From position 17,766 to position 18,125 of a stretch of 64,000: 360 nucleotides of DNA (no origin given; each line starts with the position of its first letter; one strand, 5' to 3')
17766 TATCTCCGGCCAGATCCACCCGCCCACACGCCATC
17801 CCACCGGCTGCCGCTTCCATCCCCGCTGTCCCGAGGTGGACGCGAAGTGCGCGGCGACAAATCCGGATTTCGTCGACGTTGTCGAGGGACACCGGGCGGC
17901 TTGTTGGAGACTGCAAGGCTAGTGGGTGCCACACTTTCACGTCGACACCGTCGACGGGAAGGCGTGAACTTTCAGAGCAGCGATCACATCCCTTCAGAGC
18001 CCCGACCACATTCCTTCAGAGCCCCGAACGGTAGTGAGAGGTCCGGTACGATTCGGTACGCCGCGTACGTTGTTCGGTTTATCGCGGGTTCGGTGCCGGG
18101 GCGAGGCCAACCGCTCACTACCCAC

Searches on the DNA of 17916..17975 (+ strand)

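Call 63: build_rna_model(alignment_id=A3)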
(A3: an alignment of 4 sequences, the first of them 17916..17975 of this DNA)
Model R1 built from alignment A3 (4 sequences, 66 columns); structure: RNAalifold consensus.
model positions 60; base pairs 14; branch points 0; effective number of sequences 3.58; information 0.931 bits per position. Calibrated on 0.2 Mb of random sequence (short: E-values are rough).
structure used (alignment columns):
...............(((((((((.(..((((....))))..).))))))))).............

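Call 64: search_with_rna_model(model_id=R1, source=window, max_evalue=1, filters=off)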
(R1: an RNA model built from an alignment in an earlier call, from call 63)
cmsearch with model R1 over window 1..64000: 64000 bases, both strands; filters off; matches with E-value up to 1: 14.
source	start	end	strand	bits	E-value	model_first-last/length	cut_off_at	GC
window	44925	44984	-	83.3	6.3e-18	1-60/60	no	0.53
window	48912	48972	+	76.2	3.1e-16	1-60/60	no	0.54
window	17916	17975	+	71.8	3.2e-15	1-60/60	no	0.58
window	44863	44921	+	64.5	1.8e-13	1-60/60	no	0.64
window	24137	24197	-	51.1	2.5e-10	1-60/60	no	0.51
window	37073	37131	+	40.6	8e-08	1-60/60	no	0.61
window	24073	24132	+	37.9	3.4e-07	1-60/60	no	0.63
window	17930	17966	-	24.9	0.0004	15-51/60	no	0.62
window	44934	44970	+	19.5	0.0079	15-51/60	no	0.57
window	48926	48963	-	16.7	0.036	15-51/60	no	0.55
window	24087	24123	-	15.6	0.065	15-51/60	no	0.65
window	12338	12370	-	12.3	0.38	1-60/60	no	0.52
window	44877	44912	-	12.3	0.39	15-51/60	no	0.64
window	55404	55449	+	10.8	0.86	15-60/60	no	0.7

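Call 65: search_with_rna_model(model_id=R1, sources=[L001, L004, L005, L006, L007, L008, L009, L010, L011, L012, L013, L014, L015, L016, L017, L018, L019, L020, L021, L022, L023, L024, L025, L026, L027, L028, L029, L030, L031, L032, L033, L034, L035, L036, L037, L038, L039, L040, L041, L042, L043, L044, L045, L046, L047, L048, L049, L050, L051, L052, L053, L054, L055, L056, L057, L058, L059, L060, L061, L062, L063, L064, L065, L066, L067, L068, L069, L070, L071, L072, L073, L074, L075, L076, L077, L078, L079, L080, L081, L082, L083, L104], max_evalue=0.01)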
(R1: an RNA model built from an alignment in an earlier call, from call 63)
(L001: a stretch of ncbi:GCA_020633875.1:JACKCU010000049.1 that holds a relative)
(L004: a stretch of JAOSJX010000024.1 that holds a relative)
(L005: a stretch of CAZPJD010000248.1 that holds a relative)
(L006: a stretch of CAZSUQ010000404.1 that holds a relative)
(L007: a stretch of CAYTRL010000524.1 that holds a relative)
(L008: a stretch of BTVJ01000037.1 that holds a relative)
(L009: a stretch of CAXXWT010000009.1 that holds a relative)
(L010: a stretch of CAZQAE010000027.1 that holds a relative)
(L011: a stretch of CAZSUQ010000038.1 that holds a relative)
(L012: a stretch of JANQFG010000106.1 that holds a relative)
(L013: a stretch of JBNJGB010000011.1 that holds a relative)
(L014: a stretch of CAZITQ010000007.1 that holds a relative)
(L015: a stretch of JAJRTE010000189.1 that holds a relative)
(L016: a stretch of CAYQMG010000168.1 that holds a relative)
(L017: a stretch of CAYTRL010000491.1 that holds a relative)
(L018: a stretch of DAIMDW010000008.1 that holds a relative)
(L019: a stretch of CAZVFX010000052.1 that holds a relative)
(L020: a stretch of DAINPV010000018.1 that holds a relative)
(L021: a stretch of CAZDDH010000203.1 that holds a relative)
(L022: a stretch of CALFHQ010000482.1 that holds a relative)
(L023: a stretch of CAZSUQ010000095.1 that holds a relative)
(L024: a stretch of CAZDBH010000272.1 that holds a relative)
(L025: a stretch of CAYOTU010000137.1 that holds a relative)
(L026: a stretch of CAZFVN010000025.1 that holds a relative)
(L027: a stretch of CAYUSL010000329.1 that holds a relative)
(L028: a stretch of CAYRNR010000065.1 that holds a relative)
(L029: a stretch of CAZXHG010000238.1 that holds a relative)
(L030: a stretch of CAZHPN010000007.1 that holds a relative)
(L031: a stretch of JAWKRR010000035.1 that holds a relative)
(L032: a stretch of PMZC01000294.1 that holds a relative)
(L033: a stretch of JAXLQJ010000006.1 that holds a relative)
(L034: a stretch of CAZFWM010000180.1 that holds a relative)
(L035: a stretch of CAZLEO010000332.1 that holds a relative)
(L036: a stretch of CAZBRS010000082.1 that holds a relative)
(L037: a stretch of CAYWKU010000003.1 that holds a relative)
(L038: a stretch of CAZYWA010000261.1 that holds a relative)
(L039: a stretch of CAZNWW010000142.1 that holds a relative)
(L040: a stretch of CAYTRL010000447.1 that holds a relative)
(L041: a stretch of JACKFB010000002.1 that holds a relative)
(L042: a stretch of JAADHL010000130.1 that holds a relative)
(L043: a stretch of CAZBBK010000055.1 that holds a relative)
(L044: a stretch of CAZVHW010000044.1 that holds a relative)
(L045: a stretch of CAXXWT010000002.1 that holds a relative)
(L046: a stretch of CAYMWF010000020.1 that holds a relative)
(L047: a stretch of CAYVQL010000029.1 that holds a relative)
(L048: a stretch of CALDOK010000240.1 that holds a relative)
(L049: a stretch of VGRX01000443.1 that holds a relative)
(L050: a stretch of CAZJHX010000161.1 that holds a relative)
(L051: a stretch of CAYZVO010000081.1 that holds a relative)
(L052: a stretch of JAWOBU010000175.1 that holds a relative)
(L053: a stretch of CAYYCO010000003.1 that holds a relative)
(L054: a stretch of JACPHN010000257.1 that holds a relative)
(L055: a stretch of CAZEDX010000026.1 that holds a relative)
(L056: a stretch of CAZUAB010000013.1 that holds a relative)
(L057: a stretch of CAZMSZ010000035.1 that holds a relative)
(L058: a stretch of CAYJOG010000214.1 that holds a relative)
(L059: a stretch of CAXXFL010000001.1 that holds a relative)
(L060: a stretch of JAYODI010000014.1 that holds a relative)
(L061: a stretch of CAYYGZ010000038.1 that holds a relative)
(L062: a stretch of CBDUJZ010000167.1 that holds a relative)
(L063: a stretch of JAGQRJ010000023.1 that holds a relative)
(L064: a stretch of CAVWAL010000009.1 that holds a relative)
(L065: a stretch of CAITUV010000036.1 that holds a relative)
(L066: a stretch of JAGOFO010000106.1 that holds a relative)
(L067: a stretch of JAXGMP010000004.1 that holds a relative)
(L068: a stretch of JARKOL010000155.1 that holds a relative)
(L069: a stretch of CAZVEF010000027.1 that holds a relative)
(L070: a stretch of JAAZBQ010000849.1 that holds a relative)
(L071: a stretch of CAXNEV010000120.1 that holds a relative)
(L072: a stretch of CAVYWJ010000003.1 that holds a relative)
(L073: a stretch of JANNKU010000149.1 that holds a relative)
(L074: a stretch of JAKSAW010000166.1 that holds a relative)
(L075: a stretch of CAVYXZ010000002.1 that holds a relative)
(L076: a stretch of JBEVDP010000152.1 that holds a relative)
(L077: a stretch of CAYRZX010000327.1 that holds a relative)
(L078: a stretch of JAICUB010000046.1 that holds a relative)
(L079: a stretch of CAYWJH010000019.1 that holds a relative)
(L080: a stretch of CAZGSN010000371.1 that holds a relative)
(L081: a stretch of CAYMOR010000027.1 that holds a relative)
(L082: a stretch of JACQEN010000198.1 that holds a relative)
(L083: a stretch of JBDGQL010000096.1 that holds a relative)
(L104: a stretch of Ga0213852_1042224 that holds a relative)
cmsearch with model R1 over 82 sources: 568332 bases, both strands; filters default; matches with E-value up to 0.01: 2.
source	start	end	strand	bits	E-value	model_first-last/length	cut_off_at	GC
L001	3935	3994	+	83.3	5.6e-17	1-60/60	no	0.53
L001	3998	4056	-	64.5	1.6e-12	1-60/60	no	0.64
